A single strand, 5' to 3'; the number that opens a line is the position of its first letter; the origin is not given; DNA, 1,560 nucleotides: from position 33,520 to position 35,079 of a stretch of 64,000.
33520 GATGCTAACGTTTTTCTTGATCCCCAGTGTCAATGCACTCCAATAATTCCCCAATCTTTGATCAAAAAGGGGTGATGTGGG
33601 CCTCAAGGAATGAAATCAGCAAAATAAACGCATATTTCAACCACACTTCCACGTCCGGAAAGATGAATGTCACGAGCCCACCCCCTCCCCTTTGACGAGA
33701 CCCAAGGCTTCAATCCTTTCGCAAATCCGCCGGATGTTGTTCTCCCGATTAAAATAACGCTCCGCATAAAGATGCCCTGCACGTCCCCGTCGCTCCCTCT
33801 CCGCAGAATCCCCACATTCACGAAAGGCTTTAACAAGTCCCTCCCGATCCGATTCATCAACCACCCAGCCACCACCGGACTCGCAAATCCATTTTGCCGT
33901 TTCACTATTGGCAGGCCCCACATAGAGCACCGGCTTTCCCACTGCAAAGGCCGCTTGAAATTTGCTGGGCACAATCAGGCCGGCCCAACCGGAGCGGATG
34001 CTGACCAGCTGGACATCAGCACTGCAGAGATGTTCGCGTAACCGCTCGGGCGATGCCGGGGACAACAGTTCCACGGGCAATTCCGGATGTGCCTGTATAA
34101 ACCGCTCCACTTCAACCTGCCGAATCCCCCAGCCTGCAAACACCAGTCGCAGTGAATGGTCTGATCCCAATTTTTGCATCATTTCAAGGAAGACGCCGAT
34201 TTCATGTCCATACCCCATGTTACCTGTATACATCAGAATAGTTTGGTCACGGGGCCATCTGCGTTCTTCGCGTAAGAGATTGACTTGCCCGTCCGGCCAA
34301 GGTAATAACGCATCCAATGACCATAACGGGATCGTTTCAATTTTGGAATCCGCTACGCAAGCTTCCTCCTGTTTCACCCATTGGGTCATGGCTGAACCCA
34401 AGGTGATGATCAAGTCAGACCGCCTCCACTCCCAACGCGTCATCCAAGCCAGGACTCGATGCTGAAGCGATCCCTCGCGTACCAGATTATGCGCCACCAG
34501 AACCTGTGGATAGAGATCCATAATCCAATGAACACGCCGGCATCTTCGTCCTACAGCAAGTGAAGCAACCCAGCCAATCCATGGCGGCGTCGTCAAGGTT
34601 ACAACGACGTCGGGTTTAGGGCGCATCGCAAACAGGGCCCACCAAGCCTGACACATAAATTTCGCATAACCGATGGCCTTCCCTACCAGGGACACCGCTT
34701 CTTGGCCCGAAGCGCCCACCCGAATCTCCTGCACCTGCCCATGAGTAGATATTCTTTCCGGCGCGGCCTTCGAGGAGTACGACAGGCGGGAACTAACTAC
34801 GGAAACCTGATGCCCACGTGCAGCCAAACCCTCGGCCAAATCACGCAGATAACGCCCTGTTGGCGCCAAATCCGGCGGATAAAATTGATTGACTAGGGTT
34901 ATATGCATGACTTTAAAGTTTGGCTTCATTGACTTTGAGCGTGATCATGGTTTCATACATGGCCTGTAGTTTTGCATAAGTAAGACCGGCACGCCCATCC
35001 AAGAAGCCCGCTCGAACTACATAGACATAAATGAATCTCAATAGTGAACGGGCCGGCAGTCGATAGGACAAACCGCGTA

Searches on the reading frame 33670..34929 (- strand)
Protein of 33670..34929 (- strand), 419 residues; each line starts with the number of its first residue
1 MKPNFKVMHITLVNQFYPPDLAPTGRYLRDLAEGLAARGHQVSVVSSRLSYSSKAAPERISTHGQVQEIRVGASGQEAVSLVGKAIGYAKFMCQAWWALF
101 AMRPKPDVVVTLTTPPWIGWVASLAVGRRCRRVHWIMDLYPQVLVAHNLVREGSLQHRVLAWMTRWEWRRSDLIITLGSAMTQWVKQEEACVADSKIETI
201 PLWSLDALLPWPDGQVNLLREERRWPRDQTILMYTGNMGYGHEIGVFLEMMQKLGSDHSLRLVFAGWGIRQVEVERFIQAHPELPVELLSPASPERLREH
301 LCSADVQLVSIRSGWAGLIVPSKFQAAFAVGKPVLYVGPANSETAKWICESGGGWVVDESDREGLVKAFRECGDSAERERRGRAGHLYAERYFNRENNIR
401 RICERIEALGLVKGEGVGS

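Call 11: search_protein_families(library=pfam, proteins=[window:33670-34929:-])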
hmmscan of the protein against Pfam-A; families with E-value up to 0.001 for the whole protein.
window:33670-34929:- (419 aa): 2 families
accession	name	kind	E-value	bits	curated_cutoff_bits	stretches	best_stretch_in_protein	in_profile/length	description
PF13579.12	Glyco_trans_4_4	-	2e-15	57.9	29.7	1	25-203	4-158/158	Glycosyl transferase 4-like domain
PF13439.12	Glyco_transf_4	-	6.9e-12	46.1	28.5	1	25-201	5-163/170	Glycosyltransferase Family 4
